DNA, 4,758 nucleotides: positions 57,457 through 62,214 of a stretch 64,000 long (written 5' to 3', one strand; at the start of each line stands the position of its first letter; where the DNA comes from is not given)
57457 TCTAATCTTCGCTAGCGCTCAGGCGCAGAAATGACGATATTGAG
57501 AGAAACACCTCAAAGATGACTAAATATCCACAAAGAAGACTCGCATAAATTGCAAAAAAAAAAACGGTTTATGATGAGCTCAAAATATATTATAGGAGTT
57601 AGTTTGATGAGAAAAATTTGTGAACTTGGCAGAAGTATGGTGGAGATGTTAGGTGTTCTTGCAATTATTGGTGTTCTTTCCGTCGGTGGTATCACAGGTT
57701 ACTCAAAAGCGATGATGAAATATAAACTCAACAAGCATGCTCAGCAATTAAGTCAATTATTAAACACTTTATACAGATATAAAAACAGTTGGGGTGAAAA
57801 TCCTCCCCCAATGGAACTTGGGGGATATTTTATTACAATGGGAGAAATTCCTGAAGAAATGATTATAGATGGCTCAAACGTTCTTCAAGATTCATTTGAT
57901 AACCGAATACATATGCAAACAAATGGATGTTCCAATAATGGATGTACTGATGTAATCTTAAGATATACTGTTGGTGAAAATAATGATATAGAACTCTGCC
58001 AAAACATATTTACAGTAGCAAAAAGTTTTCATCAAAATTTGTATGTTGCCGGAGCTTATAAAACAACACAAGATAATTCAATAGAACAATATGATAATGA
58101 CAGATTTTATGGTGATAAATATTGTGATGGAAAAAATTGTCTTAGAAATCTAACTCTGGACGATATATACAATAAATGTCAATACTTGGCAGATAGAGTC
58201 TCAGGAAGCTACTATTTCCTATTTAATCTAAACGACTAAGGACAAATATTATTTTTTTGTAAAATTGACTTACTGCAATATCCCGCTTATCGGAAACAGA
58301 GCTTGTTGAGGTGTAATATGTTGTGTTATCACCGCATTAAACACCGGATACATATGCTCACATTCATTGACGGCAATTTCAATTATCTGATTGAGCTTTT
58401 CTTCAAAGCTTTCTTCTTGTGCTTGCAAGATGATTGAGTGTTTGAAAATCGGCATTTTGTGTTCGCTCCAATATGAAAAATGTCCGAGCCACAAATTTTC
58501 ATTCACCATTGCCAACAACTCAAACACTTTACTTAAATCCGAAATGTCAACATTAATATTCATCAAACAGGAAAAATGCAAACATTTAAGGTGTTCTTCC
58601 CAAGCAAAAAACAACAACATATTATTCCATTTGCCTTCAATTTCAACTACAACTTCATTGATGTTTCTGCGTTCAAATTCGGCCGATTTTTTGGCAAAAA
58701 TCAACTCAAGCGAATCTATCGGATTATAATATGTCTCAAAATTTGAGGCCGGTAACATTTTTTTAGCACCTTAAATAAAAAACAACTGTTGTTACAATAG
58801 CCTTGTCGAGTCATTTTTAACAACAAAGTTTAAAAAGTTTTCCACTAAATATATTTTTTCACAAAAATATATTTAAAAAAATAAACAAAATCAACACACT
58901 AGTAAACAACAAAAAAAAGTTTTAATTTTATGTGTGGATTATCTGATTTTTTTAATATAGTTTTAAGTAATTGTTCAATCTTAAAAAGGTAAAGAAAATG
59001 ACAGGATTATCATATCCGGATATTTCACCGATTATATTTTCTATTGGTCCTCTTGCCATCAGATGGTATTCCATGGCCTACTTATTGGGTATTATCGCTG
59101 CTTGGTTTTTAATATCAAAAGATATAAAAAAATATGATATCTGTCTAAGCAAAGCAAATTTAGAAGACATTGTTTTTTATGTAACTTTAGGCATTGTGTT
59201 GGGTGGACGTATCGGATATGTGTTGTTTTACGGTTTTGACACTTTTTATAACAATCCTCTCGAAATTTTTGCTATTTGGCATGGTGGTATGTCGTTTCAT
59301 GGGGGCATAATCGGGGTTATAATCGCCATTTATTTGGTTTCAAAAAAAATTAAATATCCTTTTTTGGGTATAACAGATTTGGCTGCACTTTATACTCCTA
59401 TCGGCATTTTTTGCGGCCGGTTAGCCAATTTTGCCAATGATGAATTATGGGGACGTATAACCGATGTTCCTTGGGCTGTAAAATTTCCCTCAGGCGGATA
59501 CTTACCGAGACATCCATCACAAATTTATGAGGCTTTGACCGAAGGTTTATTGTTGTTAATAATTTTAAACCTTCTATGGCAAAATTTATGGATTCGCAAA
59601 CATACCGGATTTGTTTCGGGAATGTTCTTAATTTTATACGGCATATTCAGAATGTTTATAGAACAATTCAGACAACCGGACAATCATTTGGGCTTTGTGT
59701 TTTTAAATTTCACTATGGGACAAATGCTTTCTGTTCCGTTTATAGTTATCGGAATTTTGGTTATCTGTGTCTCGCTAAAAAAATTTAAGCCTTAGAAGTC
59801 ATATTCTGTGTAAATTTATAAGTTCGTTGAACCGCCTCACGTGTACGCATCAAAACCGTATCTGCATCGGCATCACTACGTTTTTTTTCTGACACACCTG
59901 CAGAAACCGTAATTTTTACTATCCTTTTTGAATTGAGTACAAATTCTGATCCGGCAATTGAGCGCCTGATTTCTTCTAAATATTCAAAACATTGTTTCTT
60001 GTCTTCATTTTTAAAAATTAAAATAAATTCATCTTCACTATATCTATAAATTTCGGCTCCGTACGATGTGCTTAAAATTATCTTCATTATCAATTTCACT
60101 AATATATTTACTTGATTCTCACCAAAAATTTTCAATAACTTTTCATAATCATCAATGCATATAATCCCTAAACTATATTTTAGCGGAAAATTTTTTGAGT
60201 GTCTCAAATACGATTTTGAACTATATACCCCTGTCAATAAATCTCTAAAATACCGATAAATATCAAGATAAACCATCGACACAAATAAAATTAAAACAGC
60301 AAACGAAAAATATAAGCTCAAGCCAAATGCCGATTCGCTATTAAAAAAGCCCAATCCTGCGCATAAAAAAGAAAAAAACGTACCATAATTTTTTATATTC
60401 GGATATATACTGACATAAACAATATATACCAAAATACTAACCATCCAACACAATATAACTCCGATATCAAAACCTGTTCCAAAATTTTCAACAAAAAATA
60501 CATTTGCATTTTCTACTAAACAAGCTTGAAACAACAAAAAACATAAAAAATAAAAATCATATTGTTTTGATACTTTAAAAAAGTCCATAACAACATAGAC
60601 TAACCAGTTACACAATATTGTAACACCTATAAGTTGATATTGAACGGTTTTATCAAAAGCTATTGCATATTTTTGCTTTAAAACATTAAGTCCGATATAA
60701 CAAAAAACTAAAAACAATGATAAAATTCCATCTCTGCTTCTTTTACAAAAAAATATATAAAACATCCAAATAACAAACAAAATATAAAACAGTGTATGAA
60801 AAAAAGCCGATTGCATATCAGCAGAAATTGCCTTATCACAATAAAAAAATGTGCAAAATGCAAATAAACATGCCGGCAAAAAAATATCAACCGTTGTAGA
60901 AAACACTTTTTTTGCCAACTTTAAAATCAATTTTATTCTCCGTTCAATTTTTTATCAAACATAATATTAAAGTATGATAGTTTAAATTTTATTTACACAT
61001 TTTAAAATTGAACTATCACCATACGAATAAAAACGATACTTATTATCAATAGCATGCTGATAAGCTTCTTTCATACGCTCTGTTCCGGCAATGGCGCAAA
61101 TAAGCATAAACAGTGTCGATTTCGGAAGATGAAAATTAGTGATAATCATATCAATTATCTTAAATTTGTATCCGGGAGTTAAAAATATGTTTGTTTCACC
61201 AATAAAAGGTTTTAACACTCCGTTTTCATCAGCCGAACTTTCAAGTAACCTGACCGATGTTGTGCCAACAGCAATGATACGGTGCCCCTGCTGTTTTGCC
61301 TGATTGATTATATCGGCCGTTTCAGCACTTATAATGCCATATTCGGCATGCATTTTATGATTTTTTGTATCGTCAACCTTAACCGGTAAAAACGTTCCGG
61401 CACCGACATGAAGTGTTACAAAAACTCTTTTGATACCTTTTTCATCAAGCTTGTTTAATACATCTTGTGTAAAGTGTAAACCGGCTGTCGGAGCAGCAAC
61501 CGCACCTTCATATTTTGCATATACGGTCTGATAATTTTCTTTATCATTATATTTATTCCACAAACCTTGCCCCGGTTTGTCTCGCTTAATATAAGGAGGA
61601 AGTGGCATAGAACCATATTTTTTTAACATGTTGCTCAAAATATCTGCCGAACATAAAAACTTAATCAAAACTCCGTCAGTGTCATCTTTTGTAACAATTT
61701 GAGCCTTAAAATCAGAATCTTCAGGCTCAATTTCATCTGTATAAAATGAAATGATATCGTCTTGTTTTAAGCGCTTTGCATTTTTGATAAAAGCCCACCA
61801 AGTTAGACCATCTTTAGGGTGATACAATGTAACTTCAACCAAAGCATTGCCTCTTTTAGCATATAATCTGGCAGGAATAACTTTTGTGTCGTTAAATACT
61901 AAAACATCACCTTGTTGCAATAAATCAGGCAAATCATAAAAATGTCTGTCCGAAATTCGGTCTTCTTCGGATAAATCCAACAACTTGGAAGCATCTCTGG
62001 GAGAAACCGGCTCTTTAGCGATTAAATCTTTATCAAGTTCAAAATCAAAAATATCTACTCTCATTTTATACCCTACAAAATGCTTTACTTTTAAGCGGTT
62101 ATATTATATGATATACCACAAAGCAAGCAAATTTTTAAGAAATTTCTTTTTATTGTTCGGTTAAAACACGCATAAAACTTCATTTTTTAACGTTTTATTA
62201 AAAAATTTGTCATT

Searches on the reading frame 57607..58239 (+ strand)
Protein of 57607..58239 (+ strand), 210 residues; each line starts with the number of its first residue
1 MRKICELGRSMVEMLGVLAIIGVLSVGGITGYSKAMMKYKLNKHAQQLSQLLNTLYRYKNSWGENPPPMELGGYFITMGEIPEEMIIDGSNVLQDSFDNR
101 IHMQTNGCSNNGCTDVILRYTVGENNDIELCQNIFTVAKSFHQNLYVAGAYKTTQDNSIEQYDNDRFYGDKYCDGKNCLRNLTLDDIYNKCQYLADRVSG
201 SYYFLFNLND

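Call 9: search_protein_families(library=pfam, proteins=[window:57607-58239:+], max_evalue=0.1)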
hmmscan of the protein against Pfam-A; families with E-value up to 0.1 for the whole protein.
window:57607-58239:+ (210 aa): 0 families

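Call 10: search_protein_families(library=ncbifam, proteins=[window:57607-58239:+], max_evalue=0.01)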
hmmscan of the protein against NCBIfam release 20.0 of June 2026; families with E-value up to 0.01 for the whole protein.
window:57607-58239:+ (210 aa): 1 family
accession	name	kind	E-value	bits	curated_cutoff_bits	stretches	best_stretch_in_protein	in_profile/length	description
NF007800.0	PRK10506.1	equivalog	0.00045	20.1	158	1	7-56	9-58/163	prepilin peptidase-dependent protein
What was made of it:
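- On Type IV pilin / pseudopilin (gene 57607-58239): There is a weak NCBIfam hit to a prepilin-peptidase-dependent protein (E 4.5e-4, far below the cut-off; call 10).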

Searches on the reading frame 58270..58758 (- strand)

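Call 9: search_protein_families(library=pfam, proteins=[window:58270-58758:-], max_evalue=0.1)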
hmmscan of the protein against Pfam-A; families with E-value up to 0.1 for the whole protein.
window:58270-58758:- (162 aa): 1 family
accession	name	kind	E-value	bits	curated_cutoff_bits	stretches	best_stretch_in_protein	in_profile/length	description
PF10722.14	YbjN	-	5.8e-15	56.1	22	1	14-140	2-124/126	Putative bacterial sensory transduction regulator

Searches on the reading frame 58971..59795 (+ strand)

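Call 74: search_protein_families(library=pfam, proteins=[window:58971-59795:+], max_evalue=0.001)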
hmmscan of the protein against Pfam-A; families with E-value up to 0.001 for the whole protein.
window:58971-59795:+ (274 aa): 1 family
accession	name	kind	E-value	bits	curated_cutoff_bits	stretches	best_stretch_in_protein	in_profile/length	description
PF01790.23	LGT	-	5.6e-77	258.7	24.9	1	20-266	1-239/240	Prolipoprotein diacylglyceryl transferase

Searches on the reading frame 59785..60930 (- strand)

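Call 74: search_protein_families(library=pfam, proteins=[window:59785-60930:-], max_evalue=0.001)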
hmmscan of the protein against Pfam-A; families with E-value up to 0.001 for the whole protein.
window:59785-60930:- (381 aa): 2 families
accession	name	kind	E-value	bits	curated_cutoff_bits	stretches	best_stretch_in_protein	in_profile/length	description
PF00990.26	GGDEF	-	8.1e-08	32.6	23.8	1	252-370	33-154/161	Diguanylate cyclase, GGDEF domain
PF24898.2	GGDEF_GdpP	-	0.0003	21.5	30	1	257-352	1-93/126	Cyclic-di-AMP phosphodiesterase GdpP-like, GGDEF domain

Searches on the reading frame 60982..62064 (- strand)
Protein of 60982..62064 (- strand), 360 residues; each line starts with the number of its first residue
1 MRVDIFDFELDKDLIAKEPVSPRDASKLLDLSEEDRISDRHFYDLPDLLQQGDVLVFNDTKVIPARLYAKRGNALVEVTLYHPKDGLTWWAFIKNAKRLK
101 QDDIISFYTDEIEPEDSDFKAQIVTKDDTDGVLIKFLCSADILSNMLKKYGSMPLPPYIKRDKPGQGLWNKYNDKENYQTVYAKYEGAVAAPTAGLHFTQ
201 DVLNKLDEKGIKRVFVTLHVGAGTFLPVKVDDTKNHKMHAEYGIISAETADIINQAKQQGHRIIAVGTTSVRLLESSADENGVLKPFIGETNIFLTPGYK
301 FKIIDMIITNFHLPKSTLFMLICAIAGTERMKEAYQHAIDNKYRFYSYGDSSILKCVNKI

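Call 74: search_protein_families(library=pfam, proteins=[window:60982-62064:-], max_evalue=0.001)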
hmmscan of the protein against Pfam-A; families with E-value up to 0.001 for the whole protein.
window:60982-62064:- (360 aa): 1 family
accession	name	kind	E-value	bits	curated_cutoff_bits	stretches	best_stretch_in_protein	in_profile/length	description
PF02547.20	Queuosine_synth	-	6.6e-128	426.8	25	1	5-353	3-321/322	Queuosine biosynthesis protein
